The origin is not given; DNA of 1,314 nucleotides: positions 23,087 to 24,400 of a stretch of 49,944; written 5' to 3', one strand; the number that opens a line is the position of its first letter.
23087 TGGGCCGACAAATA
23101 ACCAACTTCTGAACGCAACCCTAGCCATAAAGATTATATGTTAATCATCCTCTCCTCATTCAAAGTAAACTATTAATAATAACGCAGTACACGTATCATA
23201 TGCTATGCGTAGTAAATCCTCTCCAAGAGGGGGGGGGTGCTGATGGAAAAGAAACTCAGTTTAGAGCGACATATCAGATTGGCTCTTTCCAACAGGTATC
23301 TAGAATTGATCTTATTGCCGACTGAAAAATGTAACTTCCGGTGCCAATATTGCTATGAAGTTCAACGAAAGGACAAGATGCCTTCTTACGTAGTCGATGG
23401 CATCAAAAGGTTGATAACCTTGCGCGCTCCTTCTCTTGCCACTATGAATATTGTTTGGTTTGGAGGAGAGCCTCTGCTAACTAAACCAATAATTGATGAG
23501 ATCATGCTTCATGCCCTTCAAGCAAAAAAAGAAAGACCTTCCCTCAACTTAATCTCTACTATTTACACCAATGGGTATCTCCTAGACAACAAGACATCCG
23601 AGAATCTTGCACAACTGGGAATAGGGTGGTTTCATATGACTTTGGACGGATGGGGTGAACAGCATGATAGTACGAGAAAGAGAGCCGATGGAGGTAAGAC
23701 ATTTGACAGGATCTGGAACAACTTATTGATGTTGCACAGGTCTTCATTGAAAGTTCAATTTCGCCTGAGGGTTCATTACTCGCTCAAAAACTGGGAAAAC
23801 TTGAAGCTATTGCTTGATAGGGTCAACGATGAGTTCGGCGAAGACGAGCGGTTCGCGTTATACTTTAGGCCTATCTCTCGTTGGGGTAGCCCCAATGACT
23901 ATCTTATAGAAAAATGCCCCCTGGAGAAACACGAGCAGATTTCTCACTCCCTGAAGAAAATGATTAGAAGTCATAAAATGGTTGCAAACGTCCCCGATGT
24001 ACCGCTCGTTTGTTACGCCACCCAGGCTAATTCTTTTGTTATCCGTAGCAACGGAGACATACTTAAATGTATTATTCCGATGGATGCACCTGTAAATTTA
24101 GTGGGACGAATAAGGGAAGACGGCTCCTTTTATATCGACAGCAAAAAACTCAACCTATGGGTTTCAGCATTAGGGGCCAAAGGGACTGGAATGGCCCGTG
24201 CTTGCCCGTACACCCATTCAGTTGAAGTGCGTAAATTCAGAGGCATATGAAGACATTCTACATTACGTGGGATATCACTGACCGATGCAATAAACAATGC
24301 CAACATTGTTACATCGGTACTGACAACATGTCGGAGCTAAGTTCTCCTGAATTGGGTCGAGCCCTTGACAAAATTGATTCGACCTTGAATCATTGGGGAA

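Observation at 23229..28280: RiPP-like operon: two radical SAM enzymes, a PqqD-type RRE, a short precursor, an unknown protein and a PaaK/CapK-type ligase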

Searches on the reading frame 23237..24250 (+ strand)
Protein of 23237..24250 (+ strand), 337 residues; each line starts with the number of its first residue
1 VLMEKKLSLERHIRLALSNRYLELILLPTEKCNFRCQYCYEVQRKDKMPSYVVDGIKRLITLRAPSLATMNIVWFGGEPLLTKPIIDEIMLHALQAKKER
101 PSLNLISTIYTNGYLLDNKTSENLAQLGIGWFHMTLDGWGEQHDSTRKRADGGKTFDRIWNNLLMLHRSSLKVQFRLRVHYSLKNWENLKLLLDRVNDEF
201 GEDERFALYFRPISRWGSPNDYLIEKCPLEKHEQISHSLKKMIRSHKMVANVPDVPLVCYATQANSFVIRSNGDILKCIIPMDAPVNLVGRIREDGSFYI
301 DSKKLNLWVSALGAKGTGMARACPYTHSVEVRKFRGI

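Call 3: search_protein_families(library=pfam, proteins=[window:23237-24250:+], max_evalue=0.1)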
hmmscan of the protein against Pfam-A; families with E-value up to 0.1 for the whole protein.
window:23237-24250:+ (337 aa): 2 families
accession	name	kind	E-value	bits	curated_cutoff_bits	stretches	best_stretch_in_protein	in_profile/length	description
PF04055.27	Radical_SAM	-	1.5e-17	64.7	29.5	1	28-173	3-143/166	Radical SAM superfamily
PF13353.11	Fer4_12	-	6.4e-05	23.7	22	1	30-127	13-109/137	4Fe-4S single cluster domain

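Call 4: search_protein_families(library=ncbifam, proteins=[window:23237-24250:+], max_evalue=0.1)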
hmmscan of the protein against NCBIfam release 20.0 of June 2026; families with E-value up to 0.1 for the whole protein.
window:23237-24250:+ (337 aa): 72 families (the best 25 are shown)
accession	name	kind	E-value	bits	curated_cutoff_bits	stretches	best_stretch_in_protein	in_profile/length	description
TIGR04463.1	rSAM_vs_C_rich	equivalog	2.8e-38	131.8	525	1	19-310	79-372/438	TIGR04463 family radical SAM/SPASM RiPP maturase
TIGR04334.1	rSAM_Clo7bot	equivalog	5.6e-30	104.3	600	1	6-290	74-361/440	radical SAM/SPASM domain Clo7bot peptide maturase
TIGR04280.1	geopep_mat_rSAM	hypoth_equivalog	8.7e-28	97.4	400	1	19-309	81-375/428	geopeptide radical SAM maturase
NF038107.1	rSAM_NF038107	equivalog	4.4e-25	88.3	600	1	12-312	75-380/444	Cys-every-fifth radical SAM/SPASM peptide maturase CefB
NF047865.1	rSAM_PapB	equivalog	5e-22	78.6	340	1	24-177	5-159/330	PapB family radical SAM/SPASM ranthipeptide maturase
NF052473.1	rSAM_FlmE_OhkG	exception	1.6e-18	66.7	500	1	22-180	98-262/481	FlmE/OhkG family radical SAM/SPASM peptide maturase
NF041298.1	rSAM_mat_DynA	equivalog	1.1e-15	57.5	450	1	25-180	4-160/356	dynobactin maturation radical SAM/SPASM protein DynA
NF041707.1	rSAM_YhhB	equivalog_domain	1.2e-15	57.4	445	1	30-168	10-154/369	cyclophane-forming radical SAM/SPASM peptide maturase YhhB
TIGR04068.1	rSAM_ocin_clost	equivalog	1.3e-15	57.3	500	1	10-169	72-235/462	Cys-rich peptide radical SAM maturase CcpM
TIGR03942.1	sulfatase_rSAM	equivalog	7.6e-14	51.5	349.45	1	30-177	9-157/363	anaerobic sulfatase maturase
TIGR04054.1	rSAM_NirJ1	equivalog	2.3e-13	49.5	650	1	29-198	43-199/387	putative heme d1 biosynthesis radical SAM protein NirJ1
TIGR04064.1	rSAM_nif11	equivalog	3.6e-13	49.1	518.7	1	20-163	76-221/459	nif11-like peptide radical SAM maturase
NF041718.1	rSAM_phane_AMC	equivalog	7.1e-13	48.3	425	1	19-172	3-153/362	cyclophane-forming radical SAM peptide maturase AmcB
TIGR03974.1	rSAM_six_Cys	equivalog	1.1e-12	47.6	425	1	29-188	104-266/451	thioether cross-link-forming SCIFF peptide maturase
TIGR03978.1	rSAM_paired_1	equivalog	1.9e-12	46.7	370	1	17-170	77-231/466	His-Xaa-Ser system radical SAM maturase HxsB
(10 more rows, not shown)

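Call 18: list_cluster_members(proteins=[window:23243-24250:+, window:24247-25236:+, window:25224-25526:+, window:25523-25720:+, P0001, window:26853-28280:+, window:28535-28987:+, window:28988-29353:+])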
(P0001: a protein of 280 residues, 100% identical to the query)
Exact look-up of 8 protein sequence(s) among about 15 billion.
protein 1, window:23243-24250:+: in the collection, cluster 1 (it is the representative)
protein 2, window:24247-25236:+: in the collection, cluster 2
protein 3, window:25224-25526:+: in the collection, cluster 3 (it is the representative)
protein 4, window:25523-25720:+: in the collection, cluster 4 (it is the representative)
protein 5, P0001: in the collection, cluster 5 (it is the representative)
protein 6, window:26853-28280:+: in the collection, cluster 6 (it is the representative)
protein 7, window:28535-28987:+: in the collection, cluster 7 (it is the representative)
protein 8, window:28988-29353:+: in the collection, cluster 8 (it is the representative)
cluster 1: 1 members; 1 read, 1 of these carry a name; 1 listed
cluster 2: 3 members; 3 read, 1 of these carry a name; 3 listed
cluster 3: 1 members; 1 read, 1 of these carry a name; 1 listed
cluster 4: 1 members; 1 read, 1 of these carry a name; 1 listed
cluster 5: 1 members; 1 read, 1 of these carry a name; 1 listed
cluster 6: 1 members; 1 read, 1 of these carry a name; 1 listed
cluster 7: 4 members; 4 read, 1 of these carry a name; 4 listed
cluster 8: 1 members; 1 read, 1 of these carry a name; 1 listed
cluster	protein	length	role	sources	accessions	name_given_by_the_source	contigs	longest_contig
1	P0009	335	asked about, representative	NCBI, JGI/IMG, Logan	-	uncharacterized protein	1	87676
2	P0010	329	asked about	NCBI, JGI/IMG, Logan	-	radical SAM protein with 4Fe4S-binding SPASM domain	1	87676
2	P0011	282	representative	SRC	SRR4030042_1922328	-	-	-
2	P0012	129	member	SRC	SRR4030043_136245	-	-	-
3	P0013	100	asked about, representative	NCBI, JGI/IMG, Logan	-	hypothetical protein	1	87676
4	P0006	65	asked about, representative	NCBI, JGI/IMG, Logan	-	hypothetical protein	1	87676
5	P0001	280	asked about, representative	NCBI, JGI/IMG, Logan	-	hypothetical protein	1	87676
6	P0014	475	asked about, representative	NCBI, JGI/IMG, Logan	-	phenylacetate-CoA ligase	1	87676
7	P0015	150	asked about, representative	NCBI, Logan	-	-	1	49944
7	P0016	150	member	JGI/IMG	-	hypothetical protein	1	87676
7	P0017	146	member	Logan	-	-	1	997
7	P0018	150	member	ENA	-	-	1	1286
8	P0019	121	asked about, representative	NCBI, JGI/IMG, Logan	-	hypothetical protein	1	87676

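Call 34: search_solved_structures(query=window:23243-24250:+, max_evalue=0.001)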
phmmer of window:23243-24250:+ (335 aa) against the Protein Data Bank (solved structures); distinct sequences matched with E-value up to 0.001: 6.
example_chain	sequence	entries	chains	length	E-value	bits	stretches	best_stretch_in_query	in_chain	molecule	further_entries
5wgg_A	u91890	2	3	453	4e-09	39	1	24-183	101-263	Radical SAM domain protein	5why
4k37_A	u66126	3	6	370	3.2e-06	29.4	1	21-173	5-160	Anaerobic sulfatase-maturating enzyme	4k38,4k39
4k36_A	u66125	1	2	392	3.6e-06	29.2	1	21-173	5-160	Anaerobic sulfatase-maturating enzyme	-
8vpo_A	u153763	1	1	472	0.00014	24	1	18-152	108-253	Radical SAM core domain-containing protein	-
9gm3_A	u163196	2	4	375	0.0006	21.9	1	26-155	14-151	ChlB radical SAM domain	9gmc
5v1q_A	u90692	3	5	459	0.00068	21.8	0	19-124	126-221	Radical SAM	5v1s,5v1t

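Call 40: search_protein_families(library=padloc, proteins=[window:23243-24250:+], max_evalue=0.01)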
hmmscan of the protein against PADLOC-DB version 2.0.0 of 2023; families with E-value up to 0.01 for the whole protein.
window:23243-24250:+ (335 aa): 3 families
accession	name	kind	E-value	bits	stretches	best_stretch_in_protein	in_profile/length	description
PDLC02903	pVip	-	4.2e-13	47.3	1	27-157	7-123/257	Viperins not associated with kinases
PDLC02904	pVip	-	7.6e-11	40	1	27-194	10-165/262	Viperins associated with kinases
PDLC02905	pVip-kinase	-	0.0053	14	1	28-152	190-309/474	Viperin-kinase fusion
